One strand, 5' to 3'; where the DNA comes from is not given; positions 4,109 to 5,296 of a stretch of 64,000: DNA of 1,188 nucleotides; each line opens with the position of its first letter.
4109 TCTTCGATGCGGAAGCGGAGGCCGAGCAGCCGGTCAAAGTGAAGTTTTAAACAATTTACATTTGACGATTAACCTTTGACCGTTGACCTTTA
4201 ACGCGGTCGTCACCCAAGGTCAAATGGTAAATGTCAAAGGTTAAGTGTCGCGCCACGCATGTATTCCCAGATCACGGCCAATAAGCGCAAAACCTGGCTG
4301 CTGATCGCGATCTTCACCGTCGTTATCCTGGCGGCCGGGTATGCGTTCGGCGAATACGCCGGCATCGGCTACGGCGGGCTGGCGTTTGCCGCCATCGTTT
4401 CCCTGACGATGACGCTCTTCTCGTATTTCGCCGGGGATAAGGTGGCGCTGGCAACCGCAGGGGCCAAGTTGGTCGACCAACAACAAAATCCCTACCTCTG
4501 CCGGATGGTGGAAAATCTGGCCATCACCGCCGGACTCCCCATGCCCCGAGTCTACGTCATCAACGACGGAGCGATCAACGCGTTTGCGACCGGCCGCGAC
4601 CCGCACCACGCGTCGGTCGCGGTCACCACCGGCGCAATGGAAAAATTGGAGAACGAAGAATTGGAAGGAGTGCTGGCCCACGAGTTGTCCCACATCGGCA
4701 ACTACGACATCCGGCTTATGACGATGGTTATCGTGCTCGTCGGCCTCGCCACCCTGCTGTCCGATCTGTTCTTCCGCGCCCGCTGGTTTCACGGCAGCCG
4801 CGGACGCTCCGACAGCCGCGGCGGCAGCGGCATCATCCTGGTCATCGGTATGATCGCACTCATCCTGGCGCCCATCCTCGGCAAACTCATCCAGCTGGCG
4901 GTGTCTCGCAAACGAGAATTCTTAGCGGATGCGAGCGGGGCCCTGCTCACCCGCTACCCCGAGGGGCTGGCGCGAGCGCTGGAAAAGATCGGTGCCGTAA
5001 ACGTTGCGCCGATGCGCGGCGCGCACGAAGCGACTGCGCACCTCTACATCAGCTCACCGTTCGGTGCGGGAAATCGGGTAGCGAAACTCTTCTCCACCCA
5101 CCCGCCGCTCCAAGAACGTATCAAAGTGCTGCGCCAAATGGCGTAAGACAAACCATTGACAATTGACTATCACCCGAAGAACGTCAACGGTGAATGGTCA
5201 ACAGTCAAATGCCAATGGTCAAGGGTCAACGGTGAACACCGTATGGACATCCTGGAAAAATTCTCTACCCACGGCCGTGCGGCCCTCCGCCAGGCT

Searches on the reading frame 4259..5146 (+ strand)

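Call 84: search_protein_families(library=pfam, proteins=[window:4259-5146:+], max_evalue=0.00001)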
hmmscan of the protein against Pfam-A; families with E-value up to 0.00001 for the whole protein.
window:4259-5146:+ (295 aa): 1 family
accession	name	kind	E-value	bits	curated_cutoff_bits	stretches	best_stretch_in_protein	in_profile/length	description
PF01435.24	Peptidase_M48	-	7e-33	114.4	20.3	1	75-294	2-185/186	Peptidase family M48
